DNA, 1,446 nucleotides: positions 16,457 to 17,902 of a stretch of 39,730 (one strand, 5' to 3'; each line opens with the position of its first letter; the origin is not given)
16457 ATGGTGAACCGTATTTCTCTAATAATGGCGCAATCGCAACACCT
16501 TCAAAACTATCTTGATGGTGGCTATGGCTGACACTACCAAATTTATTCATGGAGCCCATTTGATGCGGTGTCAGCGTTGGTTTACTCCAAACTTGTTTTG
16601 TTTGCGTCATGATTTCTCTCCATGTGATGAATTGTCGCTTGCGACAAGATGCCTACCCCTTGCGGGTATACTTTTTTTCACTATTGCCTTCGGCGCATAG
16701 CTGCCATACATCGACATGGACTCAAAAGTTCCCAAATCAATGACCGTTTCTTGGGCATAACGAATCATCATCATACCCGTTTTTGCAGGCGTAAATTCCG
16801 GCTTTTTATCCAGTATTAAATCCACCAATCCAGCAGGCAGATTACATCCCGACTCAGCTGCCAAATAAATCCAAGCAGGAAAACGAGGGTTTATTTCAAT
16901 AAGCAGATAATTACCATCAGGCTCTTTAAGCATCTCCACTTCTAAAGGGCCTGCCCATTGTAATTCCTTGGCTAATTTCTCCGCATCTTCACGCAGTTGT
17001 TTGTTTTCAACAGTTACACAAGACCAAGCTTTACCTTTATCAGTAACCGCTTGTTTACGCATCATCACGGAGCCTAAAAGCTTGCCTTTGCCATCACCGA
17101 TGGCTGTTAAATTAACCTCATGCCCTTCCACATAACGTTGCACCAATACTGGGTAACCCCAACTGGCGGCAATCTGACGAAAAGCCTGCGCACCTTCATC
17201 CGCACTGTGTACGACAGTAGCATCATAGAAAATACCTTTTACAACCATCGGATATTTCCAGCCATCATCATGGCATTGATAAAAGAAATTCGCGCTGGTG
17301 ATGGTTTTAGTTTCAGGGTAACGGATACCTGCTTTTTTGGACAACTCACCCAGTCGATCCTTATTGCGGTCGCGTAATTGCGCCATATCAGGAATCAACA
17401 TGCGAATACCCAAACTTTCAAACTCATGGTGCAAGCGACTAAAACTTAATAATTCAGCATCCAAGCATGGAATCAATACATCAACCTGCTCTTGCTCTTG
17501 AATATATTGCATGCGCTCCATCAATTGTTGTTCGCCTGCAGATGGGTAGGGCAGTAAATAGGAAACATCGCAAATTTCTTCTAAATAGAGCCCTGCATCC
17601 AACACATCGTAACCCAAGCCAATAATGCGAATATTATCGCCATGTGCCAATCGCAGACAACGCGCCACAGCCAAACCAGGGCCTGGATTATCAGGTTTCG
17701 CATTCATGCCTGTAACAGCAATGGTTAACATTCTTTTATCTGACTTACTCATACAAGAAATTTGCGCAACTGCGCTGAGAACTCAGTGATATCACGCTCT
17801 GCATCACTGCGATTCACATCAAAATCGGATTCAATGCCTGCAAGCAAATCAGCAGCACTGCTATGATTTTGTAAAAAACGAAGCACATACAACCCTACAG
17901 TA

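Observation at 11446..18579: Unassigned six-gene operon: TetR::PqqD - ATP-grasp - PLP decarboxylase - urea-transporter::M23 - beta-barrel OMP - TPR protein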

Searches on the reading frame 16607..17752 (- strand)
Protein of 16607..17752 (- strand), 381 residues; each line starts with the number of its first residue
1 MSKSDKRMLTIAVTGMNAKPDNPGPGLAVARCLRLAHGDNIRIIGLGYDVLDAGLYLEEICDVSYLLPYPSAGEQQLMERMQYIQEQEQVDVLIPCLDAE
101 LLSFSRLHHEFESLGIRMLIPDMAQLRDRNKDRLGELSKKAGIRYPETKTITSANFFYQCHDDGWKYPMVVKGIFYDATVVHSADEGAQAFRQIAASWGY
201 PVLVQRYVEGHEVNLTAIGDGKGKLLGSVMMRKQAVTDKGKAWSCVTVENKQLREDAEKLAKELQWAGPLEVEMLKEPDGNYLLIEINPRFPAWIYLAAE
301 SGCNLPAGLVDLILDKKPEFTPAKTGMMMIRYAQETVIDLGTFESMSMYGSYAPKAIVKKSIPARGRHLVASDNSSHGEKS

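Call 3: search_protein_families(library=pfam, proteins=[window:16607-17752:-], max_evalue=0.01)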
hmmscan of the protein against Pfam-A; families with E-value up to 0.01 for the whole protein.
window:16607-17752:- (381 aa): 6 families
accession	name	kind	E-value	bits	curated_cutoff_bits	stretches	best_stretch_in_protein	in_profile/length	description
PF15632.11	ATPgrasp_Ter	-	7.2e-12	45.6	29.1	1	201-328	4-124/131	ATP-grasp in the biosynthetic pathway with Ter operon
PF02655.19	ATP-grasp_3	-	1.4e-07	32.2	23.2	1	157-291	30-157/160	ATP-grasp domain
PF02786.22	CPSase_L_D2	-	0.00032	20.7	19.8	1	193-291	73-180/211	Carbamoyl-phosphate synthase L chain, ATP binding domain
PF21360.3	PylC-like_N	-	0.00054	20.5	27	1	60-118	39-95/96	PylC-like, N-terminal domain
PF07478.18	Dala_Dala_lig_C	-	0.002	18.1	24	0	141-289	5-174/204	D-ala D-ala ligase C-terminus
PF02222.28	ATP-grasp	-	0.0068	16.5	27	0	139-290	4-162/179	ATP-grasp domain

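Call 4: search_protein_families(library=ncbifam, proteins=[window:16607-17752:-], max_evalue=0.01)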
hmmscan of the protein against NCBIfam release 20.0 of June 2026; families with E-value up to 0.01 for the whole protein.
window:16607-17752:- (381 aa): 18 families
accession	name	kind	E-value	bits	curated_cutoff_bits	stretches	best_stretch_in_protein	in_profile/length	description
NF009405.0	PRK12767.1-4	equivalog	5.7e-27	94.5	390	1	69-338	50-315/320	carbamoyl phosphate synthase-like protein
NF009402.0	PRK12767.1-1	equivalog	3.9e-25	88.4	218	1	24-339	14-324/329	carbamoyl phosphate synthase-like protein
NF009404.0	PRK12767.1-3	equivalog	3.9e-20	72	316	1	60-332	42-327/344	carbamoyl phosphate synthase-like protein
NF009406.0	PRK12767.1-5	equivalog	3e-19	69.2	271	1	70-333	52-315/327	carbamoyl phosphate synthase-like protein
NF005315.0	PRK06849.1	equivalog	3.5e-14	52.6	406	1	62-334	49-314/389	hypothetical protein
NF009403.0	PRK12767.1-2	equivalog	1.8e-09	37.3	286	1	72-265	48-240/342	carbamoyl phosphate synthase-like protein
TIGR01369.1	CPSaseII_lrg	equivalog_domain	7.9e-09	33.7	1027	1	80-291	620-841/1052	carbamoyl-phosphate synthase (glutamine-hydrolyzing) large subunit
NF003671.0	PRK05294.1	equivalog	2.1e-08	32.3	599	1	129-290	665-837/1058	carbamoyl-phosphate synthase large subunit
NF053643.1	Ddl_archaea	equivalog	1.7e-07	30.6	500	1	78-332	50-311/367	putative pseudomurein biosynthesis ATP-grasp protein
NF002563.0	PRK02186.1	subfamily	1.5e-06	26.8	625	1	129-230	106-210/890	argininosuccinate lyase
TIGR03909.1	pyrrolys_PylC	equivalog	1.9e-05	23.5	248.3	1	80-294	52-256/374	3-methylornithine--L-lysine ligase PylC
NF002378.0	PRK01372.1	subfamily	5.2e-05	22.1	243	1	131-235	101-203/305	D-alanine--D-alanine ligase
NF004679.0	PRK06019.1-5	equivalog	6.6e-05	21.9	326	1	123-290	94-267/376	5-(carboxyamino)imidazole ribonucleotide synthase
TIGR01205.1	D_ala_D_alaTIGR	subfamily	0.00012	21.1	245.65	1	129-289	105-285/318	D-alanine--D-alanine ligase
NF009554.0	PRK12999.1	equivalog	0.00017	19.6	965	1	188-290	186-296/1147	pyruvate carboxylase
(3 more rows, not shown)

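Call 17: find_homologous_proteins(query=window:16607-17752:-)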
Query window:16607-17752:- (381 aa): 4071 proteins with E <= 0.001 among 8000 candidates; the best 120 are listed.
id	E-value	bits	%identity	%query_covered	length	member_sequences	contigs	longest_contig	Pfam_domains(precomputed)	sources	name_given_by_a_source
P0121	7.1e-257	869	100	100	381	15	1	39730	PF15632.12,PF02655.20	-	-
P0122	6.7e-221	751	88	96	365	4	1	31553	PF15632.12,PF02655.20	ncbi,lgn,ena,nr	ncbi:MAG: carbamoyl-phosphate-synthetase [Proteobacteria bacterium]|nr:MAG: carbamoyl-phosphate-synt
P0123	1.8e-210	717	88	92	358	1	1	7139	PF15632.12,PF02655.20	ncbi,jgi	-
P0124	6.2e-210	715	86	93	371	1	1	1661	PF15632.12,PF02655.20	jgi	-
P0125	3.0e-209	713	87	93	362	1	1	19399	PF15632.12,PF02655.20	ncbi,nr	ncbi:MAG: ATP-grasp domain-containing protein [Mariprofundaceae bacterium]|nr:ATP-grasp domain-conta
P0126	5.4e-209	712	86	94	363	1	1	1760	PF15632.12,PF02655.20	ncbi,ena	-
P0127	6.1e-207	705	84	94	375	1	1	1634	PF15632.12,PF02655.20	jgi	-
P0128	1.5e-206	704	85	93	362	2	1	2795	PF15632.12,PF02655.20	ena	-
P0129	3.7e-202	689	83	92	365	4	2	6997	PF15632.12,PF02786.23,PF02655.20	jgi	-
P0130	7.9e-202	688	82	93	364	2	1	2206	PF15632.12,PF02655.20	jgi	-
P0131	1.2e-199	681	83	92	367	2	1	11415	PF15632.12,PF02655.20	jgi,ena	-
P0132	3.0e-199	680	79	96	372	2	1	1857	PF15632.12,PF02655.20,PF21360.4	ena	-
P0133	5.1e-198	676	80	96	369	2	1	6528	PF15632.12,PF02655.20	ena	-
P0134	8.0e-198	675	83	92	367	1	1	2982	PF15632.12,PF02655.20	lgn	-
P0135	5.4e-197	672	81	93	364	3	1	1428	PF15632.12,PF02655.20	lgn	-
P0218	5.3e-131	455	57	93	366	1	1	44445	PF15632.12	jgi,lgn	jgi:carbamoyl-phosphate synthase large subunit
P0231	3.9e-130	452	59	90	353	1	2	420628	PF15632.12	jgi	-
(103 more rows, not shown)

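Call 19: search_solved_structures(query=window:16607-17752:-, max_evalue=0.01)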
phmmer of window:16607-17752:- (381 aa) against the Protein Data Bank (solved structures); distinct sequences matched with E-value up to 0.01: 9.
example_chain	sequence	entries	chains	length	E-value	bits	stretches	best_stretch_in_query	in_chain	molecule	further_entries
2pn1_A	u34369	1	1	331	6.3e-08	35.1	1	61-314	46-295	Carbamoylphosphate synthase large subunit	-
1a9x_A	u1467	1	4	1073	5.9e-06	28.6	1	121-296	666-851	CARBAMOYL PHOSPHATE SYNTHETASE (LARGE CHAIN)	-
1ce8_A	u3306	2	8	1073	9.9e-06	27.9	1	121-296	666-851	PROTEIN (CARBAMOYL-PHOSPHATE SYNTHASE) | carbamoyl phosphate synthetase large chain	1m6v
1bxr_A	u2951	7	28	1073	9.9e-06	27.9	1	121-296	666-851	CARBAMOYL-PHOSPHATE SYNTHASE | CARBAMOYL PHOSPHATE SYNTHETASE: LARGE SUBUNIT | CARBAMOYL PHOSPHATE SYNTHETASE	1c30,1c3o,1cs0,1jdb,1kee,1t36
2yl2_A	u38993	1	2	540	0.00013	24.2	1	180-309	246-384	ACETYL-COA CARBOXYLASE 1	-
8xkz_C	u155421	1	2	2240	0.0014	20.8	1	180-309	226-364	Acetyl-CoA carboxylase 1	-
6g2i_D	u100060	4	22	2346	0.0015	20.7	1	180-309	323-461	Acetyl-CoA carboxylase 1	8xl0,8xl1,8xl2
6g2d_B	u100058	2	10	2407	0.0016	20.7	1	180-309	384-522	Acetyl-CoA carboxylase 1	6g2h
4ffl_A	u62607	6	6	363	0.0035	19.5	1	202-305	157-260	PylC | Putative uncharacterized protein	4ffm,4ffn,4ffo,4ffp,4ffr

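Call 56: search_protein_families(library=padloc, proteins=[window:16607-17752:-], max_evalue=0.01)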
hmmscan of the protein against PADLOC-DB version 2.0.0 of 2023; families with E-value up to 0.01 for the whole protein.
window:16607-17752:- (381 aa): 0 families

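Call 59: search_solved_structures(query=A3, max_evalue=0.1)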
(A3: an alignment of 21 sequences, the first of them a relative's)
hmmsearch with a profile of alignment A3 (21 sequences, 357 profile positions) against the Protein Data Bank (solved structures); distinct sequences matched with E-value up to 0.1: 25.
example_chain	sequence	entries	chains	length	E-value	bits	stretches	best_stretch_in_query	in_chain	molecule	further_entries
2pn1_A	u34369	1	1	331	7e-12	48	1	50-343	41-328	Carbamoylphosphate synthase large subunit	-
1a9x_A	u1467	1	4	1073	8.5e-11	44.4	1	103-319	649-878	CARBAMOYL PHOSPHATE SYNTHETASE (LARGE CHAIN)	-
1ce8_A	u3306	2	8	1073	1.6e-10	43.6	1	103-319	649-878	PROTEIN (CARBAMOYL-PHOSPHATE SYNTHASE) | carbamoyl phosphate synthetase large chain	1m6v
1bxr_A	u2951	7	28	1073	1.6e-10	43.5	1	103-319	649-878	CARBAMOYL-PHOSPHATE SYNTHASE | CARBAMOYL PHOSPHATE SYNTHETASE: LARGE SUBUNIT | CARBAMOYL PHOSPHATE SYNTHETASE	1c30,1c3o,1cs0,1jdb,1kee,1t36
2yl2_A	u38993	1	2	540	9.8e-07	31.1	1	175-320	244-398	ACETYL-COA CARBOXYLASE 1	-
8xkz_C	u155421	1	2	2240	6.7e-06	28.3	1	176-319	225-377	Acetyl-CoA carboxylase 1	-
7wta_A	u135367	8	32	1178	6.9e-06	28.3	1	27-314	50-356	Pyruvate carboxylase, mitochondrial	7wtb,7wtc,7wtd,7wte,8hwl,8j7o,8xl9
6g2i_D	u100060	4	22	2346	7.1e-06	28.2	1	176-319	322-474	Acetyl-CoA carboxylase 1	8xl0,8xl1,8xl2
6g2d_B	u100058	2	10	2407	7.4e-06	28.2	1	176-319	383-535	Acetyl-CoA carboxylase 1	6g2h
3r23_A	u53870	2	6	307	0.0004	22.5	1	74-219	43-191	D-alanine--D-alanine ligase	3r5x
3lp8_A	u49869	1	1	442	0.0007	21.7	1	80-238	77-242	Phosphoribosylamine-glycine ligase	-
4ffl_A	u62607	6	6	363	0.0037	19.3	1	199-302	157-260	PylC | Putative uncharacterized protein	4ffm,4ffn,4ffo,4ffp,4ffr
3se7_A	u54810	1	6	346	0.0065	18.5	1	84-289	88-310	VanA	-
3gid_A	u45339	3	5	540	0.0074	18.3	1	181-320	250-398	Acetyl-CoA carboxylase 2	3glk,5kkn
4hq6_A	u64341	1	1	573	0.0082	18.2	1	181-320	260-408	Acetyl-CoA carboxylase 2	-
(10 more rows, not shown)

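Call 77: find_encoding_contigs(protein=P0231, flank=7000, max_places=1)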
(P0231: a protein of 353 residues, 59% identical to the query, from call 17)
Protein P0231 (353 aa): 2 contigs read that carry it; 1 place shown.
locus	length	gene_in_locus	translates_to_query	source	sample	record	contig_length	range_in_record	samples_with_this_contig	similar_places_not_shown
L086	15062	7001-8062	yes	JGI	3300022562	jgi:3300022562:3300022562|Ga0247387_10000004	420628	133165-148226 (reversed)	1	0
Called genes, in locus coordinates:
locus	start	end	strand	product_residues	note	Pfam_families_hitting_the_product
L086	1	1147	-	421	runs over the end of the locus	-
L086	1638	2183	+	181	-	-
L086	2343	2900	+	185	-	-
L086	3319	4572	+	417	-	-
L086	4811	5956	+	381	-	PF08014:MATCAP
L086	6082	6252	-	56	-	-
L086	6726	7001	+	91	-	PF05402:PqqD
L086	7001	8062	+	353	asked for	PF15632:ATPgrasp_Ter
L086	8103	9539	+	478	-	PF00278:Orn_DAP_Arg_deC, PF01168:Ala_racemase_N, PF02784:Orn_Arg_deC_N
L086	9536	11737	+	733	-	PF03253:UT, PF01551:Peptidase_M23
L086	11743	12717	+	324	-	-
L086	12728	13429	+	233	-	PF07719:TPR_2 (faint), PF13174:TPR_6 (faint), PF00515:TPR_1 (faint), PF13428:TPR_14 (faint)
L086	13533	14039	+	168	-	PF13671:AAA_33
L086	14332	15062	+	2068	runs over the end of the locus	PF00497:SBP_bac_3, PF00497:SBP_bac_3, PF00989:PAS, PF08448:PAS_4, PF13426:PAS_9, PF00512:HisKA, PF02518:HATPase_c, PF00072:Response_reg, +6 more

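Call 78: find_encoding_contigs(protein=P0218, flank=7000, max_places=1)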
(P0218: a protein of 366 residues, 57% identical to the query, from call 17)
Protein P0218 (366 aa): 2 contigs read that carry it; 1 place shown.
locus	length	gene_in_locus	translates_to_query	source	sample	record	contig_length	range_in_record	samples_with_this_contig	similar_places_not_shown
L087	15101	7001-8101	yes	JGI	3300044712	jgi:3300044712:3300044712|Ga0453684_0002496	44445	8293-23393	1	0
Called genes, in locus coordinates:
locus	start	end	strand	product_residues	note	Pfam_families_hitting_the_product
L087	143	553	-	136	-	-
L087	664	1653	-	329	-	PF00089:Trypsin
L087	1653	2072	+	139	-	PF03724:META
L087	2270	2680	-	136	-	-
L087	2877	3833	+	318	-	PF00126:HTH_1, PF03466:LysR_substrate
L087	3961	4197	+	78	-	-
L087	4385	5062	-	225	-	PF00072:Response_reg, PF00486:Trans_reg_C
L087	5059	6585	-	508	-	PF00672:HAMP, PF00512:HisKA, PF13581:HATPase_c_2 (faint), PF02518:HATPase_c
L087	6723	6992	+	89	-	PF05402:PqqD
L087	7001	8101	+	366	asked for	PF15632:ATPgrasp_Ter (weak)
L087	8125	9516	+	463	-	PF00278:Orn_DAP_Arg_deC, PF01168:Ala_racemase_N, PF02784:Orn_Arg_deC_N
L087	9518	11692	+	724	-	PF03253:UT, PF01551:Peptidase_M23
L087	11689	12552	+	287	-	-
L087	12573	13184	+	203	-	PF07719:TPR_2 (faint), PF13174:TPR_6 (faint), PF13428:TPR_14 (faint), PF23914:TPR_CcmH_CycH (faint), PF00515:TPR_1 (faint), PF13432:TPR_16 (weak), PF14559:TPR_19 (weak)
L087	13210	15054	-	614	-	PF12768:Rax2 (weak)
